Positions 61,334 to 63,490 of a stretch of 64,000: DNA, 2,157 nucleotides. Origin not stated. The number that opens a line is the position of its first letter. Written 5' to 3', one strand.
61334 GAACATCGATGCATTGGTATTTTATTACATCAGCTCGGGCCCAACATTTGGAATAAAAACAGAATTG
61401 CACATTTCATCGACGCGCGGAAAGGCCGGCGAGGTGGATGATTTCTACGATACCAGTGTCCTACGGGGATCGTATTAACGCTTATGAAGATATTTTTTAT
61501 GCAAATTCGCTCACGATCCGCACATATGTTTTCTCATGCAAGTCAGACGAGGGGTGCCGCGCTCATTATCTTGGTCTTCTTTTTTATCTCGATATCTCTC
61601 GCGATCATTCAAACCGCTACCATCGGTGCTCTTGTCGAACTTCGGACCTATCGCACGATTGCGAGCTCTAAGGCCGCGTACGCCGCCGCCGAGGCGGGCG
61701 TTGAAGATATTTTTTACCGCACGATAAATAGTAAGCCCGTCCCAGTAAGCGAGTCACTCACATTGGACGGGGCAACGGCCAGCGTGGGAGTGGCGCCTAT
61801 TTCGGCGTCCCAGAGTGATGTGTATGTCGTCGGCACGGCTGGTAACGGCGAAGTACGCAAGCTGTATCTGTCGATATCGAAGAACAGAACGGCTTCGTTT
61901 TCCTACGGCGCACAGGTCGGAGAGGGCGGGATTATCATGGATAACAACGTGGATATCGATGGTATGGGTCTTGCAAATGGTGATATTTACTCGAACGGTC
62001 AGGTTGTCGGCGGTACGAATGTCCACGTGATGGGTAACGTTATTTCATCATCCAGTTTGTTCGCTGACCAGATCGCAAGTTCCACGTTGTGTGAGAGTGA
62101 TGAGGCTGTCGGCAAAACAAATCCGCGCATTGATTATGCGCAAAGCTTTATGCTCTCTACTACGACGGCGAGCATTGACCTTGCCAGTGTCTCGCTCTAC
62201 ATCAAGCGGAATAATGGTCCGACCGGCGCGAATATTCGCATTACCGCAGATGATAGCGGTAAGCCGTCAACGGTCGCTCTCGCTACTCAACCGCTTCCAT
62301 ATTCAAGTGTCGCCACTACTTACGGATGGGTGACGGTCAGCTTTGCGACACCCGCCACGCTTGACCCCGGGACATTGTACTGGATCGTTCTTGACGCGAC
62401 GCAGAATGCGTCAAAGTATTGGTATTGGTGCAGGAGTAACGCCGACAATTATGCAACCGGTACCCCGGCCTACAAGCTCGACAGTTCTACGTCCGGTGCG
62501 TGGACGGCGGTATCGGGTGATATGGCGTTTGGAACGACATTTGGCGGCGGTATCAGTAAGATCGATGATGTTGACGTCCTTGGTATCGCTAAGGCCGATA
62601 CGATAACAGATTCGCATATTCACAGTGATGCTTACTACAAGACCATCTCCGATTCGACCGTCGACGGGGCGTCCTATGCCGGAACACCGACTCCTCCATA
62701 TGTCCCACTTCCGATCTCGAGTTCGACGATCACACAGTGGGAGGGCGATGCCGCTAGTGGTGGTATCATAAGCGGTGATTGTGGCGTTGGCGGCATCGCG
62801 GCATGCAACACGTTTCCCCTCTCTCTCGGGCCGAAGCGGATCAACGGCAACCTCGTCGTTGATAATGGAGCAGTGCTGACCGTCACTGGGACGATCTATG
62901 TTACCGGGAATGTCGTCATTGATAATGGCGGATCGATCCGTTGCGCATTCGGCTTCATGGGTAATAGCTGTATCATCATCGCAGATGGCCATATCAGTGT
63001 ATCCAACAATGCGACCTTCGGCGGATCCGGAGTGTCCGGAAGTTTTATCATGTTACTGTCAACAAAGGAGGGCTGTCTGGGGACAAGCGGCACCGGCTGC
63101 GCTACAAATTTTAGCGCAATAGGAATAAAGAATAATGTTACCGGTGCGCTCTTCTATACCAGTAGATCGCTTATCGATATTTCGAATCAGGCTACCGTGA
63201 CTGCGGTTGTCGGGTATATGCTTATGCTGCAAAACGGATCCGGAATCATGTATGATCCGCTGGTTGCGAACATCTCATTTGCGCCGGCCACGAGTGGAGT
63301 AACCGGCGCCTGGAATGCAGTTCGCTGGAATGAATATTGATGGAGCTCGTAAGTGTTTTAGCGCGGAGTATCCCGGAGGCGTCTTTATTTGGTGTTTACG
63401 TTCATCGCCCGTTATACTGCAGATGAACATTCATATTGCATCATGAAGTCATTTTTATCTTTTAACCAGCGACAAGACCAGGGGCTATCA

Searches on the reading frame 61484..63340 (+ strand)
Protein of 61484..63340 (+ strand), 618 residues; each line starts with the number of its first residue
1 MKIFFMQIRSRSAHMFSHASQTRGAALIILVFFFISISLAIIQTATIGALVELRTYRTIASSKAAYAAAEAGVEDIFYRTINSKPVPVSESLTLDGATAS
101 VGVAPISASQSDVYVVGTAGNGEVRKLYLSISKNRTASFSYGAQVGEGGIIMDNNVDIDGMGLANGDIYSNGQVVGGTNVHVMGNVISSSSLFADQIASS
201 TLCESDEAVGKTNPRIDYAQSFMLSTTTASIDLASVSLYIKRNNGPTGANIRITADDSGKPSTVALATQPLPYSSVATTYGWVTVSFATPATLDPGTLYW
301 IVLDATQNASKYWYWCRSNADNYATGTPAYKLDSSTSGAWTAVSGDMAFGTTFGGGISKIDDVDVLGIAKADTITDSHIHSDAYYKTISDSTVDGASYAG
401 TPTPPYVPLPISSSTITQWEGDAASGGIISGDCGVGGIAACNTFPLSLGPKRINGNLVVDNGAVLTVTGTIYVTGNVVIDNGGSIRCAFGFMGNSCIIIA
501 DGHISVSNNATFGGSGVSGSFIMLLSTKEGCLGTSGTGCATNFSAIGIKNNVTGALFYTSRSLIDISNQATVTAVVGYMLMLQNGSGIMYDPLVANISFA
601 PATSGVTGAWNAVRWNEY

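Call 9: search_protein_families(library=pfam, proteins=[window:61484-63340:+])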
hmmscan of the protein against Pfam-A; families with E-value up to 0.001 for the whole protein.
window:61484-63340:+ (618 aa): 0 families

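Call 70: find_encoding_contigs(protein=window:61484-63340:+, flank=10000, max_places=2)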
Protein window:61484-63340:+ (618 aa): no gene with exactly this product is on record in the collection.
